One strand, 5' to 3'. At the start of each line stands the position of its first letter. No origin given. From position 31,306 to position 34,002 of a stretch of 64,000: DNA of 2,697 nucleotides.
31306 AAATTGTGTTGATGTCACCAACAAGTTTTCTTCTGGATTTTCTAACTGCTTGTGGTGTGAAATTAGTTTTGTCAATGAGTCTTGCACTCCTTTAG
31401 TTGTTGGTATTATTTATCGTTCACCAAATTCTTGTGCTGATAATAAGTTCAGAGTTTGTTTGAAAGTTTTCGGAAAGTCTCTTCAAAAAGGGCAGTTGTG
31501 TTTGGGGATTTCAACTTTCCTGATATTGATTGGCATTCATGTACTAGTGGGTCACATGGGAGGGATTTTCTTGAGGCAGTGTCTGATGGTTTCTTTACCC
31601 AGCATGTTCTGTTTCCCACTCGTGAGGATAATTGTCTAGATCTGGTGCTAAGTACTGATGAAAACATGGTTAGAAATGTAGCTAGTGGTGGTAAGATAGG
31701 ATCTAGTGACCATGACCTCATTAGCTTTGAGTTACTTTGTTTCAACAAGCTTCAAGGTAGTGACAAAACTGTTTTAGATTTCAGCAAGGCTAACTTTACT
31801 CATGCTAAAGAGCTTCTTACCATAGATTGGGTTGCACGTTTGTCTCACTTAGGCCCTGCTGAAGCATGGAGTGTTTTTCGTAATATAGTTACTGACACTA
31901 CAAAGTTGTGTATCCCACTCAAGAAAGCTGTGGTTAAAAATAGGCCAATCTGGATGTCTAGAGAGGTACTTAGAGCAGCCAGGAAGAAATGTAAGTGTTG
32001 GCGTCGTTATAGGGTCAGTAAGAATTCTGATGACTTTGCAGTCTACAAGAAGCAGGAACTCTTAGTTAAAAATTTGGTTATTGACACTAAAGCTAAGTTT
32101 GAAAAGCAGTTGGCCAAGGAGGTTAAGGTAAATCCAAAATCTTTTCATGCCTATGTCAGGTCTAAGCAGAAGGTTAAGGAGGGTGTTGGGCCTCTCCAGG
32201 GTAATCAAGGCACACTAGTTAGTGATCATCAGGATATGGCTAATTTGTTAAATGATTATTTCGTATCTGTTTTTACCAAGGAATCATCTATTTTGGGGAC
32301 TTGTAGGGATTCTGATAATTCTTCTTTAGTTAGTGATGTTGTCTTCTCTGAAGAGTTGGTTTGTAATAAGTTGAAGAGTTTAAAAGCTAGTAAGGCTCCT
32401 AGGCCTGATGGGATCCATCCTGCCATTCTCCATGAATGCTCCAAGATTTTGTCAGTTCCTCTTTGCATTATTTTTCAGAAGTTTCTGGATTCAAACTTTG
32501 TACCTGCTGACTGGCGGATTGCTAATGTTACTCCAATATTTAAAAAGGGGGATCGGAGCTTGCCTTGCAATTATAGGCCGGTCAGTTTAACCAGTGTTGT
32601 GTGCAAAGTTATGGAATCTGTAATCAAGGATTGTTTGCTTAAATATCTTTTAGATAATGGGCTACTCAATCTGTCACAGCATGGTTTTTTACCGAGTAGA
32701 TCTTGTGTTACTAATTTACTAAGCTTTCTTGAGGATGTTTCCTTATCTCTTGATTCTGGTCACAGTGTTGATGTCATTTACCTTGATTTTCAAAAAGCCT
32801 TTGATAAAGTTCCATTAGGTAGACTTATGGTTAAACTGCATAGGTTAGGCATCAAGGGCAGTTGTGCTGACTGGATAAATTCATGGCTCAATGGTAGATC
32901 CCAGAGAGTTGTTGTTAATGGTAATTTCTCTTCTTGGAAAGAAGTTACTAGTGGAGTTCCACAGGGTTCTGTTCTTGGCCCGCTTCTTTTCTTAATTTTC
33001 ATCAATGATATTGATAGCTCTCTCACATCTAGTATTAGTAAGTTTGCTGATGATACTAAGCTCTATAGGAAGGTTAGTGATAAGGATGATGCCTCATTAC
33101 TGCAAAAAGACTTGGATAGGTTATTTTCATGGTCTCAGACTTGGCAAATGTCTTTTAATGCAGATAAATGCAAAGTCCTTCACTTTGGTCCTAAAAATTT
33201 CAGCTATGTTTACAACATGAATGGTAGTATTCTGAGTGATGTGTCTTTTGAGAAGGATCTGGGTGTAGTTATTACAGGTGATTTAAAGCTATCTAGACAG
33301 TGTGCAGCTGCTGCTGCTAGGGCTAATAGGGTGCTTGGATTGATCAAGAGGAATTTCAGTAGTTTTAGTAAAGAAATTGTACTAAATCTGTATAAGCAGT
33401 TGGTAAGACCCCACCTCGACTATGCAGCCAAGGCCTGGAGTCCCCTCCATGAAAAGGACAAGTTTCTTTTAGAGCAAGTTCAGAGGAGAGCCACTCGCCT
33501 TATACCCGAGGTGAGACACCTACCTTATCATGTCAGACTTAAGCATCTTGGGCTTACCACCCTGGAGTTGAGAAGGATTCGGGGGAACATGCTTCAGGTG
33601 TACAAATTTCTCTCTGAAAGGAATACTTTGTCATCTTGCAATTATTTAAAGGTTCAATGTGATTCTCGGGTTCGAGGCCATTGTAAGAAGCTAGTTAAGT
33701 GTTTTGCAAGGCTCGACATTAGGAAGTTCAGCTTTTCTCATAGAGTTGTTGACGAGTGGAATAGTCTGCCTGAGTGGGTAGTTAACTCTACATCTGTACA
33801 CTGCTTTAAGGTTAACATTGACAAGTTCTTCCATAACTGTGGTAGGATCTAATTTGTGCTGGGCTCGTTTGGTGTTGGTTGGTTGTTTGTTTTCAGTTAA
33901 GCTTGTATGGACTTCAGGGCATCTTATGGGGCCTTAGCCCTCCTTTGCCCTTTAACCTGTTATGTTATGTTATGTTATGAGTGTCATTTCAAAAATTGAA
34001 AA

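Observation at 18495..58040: Palindromic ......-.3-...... motif embedded in A/T runs recurs about 15 times and is shared by at least four different transposon families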

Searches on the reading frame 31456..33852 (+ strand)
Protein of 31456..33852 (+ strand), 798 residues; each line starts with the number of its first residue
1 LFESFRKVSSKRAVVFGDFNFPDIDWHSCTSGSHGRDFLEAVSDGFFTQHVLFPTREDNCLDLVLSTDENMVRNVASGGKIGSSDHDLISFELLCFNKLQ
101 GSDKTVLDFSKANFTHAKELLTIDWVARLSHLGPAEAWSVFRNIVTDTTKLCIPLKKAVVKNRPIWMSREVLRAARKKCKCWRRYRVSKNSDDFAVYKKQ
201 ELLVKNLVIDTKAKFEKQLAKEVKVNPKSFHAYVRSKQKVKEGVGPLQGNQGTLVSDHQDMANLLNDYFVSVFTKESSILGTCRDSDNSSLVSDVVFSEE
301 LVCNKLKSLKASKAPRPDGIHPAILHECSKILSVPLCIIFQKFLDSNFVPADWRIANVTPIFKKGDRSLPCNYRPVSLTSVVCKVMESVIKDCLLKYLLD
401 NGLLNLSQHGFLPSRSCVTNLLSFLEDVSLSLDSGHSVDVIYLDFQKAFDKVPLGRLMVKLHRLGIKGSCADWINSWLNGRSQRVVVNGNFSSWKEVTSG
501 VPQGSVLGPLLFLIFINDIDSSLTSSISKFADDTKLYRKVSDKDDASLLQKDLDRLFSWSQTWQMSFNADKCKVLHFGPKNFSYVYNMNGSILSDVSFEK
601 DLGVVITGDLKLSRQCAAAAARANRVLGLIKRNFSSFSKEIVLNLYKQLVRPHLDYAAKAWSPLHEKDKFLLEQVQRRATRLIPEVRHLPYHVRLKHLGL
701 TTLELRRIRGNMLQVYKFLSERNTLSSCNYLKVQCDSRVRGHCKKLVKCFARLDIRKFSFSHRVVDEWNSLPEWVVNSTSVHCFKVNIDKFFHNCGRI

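Call 27: find_homologous_proteins(query=window:31456-33852:+, max_evalue=1e-30)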
Query window:31456-33852:+ (798 aa): 3440 proteins with E <= 1e-30 among 8000 candidates; the best 120 are listed.
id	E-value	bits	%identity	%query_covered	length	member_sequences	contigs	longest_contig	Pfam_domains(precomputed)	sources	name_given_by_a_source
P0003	0.0e+0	1489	82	100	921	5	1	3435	PF00078.33,PF14529.13,PF03372.30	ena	-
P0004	0.0e+0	1461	80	100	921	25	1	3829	PF00078.33,PF14529.13,PF03372.30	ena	-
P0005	0.0e+0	1353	97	76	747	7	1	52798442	PF00078.33,PF14529.13,PF03372.30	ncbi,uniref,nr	ncbi:RNA-directed DNA polymerase from mobile element jockey [Holothuria leucospilota]|uniref:RNA-dir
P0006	0.0e+0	1191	83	79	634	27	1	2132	PF00078.33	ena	-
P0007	0.0e+0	1129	63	100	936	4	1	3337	PF00078.33,PF14529.13,PF03372.30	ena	-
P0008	0.0e+0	1051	59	100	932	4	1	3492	PF00078.33,PF14529.13,PF03372.30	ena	-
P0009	0.0e+0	1043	91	62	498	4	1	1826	PF00078.33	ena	-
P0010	0.0e+0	1035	42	97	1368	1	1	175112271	PF00078.33,PF14529.13,PF03372.30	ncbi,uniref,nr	ncbi:hypothetical protein QYF61_019482 [Mycteria americana]|uniref:Reverse transcriptase domain-cont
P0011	0.0e+0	1034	59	100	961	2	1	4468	PF00078.33,PF14529.13,PF03372.30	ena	-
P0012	1.6e-298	1011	40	98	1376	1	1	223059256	PF00078.33,PF14529.13,PF03372.30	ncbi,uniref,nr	ncbi:hypothetical protein QYF61_016327 [Mycteria americana]|uniref:Reverse transcriptase domain-cont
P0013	6.3e-287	972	56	99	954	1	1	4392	PF00078.33,PF14529.13,PF03372.30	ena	-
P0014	4.4e-264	897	52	100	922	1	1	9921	PF00078.33,PF14529.13,PF03372.30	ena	-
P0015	7.9e-261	886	41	79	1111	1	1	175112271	PF00078.33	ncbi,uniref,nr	ncbi:LOW QUALITY PROTEIN: hypothetical protein QYF61_009193 [Mycteria americana]|uniref:Reverse tran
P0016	3.0e-257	874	50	99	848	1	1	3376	PF00078.33,PF14529.13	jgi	jgi:hypothetical protein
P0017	1.5e-256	872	51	100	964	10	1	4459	PF00078.33,PF14529.13,PF03372.30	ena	-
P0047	1.3e-219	750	45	99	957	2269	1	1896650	PF00078.33,PF14529.13,PF03372.30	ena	-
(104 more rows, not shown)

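Call 28: find_encoding_contigs(protein=P0005, flank=10000, max_places=10)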
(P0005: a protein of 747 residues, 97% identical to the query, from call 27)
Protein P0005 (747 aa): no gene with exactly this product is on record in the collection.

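Call 32: find_encoding_contigs(protein=P0047, flank=10000, max_places=10)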
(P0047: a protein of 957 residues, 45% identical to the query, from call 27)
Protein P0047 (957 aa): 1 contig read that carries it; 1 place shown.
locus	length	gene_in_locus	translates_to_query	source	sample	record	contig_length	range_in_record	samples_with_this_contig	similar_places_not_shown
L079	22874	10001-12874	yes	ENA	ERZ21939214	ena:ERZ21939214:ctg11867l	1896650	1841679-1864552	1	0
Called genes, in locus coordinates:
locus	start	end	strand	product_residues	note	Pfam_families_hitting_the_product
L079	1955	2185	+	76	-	-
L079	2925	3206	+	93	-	-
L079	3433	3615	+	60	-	-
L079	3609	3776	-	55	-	-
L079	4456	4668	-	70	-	-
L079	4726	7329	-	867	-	PF03372:Exo_endo_phos, PF14529:Exo_endo_phos_2, PF00078:RVT_1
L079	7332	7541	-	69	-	-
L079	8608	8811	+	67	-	PF00781:DAGK_cat (weak)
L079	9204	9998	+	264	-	PF13472:Lipase_GDSL_2, PF17182:OSK (weak)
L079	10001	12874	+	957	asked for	PF03372:Exo_endo_phos, PF14529:Exo_endo_phos_2, PF00078:RVT_1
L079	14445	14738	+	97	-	-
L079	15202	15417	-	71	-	-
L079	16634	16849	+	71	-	-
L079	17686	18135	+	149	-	-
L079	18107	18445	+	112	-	-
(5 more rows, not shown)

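Call 33: find_encoding_contigs(protein=P0003, flank=10000, max_places=10)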
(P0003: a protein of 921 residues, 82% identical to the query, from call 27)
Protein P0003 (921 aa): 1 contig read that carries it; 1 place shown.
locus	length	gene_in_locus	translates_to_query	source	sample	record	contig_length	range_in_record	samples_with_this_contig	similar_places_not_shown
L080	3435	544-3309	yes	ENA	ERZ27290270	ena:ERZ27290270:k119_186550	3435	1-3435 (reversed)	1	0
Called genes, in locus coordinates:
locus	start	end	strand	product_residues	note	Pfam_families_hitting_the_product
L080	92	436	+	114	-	-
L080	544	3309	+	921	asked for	PF03372:Exo_endo_phos, PF14529:Exo_endo_phos_2, PF00078:RVT_1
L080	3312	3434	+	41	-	?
